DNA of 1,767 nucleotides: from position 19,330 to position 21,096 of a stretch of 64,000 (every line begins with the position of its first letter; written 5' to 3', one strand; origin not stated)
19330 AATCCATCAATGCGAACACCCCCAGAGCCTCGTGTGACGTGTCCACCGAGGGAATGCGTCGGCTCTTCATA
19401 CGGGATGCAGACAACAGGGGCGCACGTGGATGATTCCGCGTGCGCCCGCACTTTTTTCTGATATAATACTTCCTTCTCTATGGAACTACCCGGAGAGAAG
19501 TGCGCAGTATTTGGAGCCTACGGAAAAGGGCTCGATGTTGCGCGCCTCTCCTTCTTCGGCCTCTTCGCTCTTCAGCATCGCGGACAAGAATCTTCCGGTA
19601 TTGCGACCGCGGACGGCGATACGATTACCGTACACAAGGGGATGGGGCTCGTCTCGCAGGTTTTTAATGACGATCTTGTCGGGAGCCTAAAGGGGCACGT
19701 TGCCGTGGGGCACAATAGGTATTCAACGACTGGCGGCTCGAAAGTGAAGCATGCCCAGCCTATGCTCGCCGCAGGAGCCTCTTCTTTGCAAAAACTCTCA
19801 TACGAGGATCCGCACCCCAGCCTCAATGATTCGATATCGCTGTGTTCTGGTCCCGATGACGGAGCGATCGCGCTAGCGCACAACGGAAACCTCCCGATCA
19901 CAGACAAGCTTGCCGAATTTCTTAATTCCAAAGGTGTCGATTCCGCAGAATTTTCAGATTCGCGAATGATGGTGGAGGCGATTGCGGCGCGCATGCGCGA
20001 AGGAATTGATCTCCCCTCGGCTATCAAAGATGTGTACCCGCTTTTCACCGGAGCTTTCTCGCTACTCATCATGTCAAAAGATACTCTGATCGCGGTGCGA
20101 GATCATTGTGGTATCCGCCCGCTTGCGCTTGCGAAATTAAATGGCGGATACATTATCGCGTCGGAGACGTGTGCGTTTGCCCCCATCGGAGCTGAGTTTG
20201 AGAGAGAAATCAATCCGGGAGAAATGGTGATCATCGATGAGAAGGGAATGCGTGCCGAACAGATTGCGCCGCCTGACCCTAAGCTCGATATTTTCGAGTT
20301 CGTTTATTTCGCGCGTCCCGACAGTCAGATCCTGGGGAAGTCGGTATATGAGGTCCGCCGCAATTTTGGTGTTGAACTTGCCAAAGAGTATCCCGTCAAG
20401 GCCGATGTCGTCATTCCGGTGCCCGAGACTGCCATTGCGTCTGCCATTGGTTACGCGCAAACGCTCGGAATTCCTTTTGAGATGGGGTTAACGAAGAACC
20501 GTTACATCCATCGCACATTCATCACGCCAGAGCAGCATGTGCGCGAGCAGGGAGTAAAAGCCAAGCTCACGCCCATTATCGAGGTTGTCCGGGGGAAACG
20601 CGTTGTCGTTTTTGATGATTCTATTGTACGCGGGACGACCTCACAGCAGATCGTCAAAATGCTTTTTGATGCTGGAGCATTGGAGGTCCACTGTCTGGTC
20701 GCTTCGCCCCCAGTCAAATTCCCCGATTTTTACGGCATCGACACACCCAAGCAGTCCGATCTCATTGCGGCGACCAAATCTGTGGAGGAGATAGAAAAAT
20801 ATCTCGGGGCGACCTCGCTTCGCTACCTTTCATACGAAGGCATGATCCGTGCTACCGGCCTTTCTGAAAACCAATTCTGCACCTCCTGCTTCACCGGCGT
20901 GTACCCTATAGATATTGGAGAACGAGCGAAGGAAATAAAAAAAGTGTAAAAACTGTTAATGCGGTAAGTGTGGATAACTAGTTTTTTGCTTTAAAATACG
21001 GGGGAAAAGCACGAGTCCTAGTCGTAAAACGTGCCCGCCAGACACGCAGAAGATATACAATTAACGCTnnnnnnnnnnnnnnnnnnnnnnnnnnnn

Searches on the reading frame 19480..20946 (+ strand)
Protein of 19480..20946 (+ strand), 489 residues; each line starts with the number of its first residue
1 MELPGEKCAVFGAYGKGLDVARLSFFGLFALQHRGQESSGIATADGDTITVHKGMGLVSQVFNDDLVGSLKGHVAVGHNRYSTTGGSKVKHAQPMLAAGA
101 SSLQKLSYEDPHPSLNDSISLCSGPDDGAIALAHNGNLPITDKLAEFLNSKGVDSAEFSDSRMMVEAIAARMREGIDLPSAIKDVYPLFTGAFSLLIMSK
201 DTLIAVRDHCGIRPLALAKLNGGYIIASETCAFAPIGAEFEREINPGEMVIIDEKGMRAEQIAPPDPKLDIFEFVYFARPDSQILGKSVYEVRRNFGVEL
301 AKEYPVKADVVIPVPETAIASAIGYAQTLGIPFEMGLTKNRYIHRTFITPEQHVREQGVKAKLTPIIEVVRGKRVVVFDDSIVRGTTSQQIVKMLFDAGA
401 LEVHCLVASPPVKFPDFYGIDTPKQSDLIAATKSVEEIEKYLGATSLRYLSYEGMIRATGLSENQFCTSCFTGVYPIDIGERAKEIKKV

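Call 55: search_protein_families(library=pfam, proteins=[window:19480-20946:+], max_evalue=0.00001)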
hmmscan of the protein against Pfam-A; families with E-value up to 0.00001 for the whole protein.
window:19480-20946:+ (489 aa): 3 families
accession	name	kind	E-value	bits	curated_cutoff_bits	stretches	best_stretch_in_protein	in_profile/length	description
PF13522.11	GATase_6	-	3.3e-12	47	27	1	127-229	36-130/130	Glutamine amidotransferase domain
PF13537.11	GATase_7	-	2.3e-11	44.2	25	1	126-233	20-121/123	Glutamine amidotransferase domain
PF00156.33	Pribosyltran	-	2.8e-07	30.4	26.3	1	299-407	22-122/158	Phosphoribosyl transferase domain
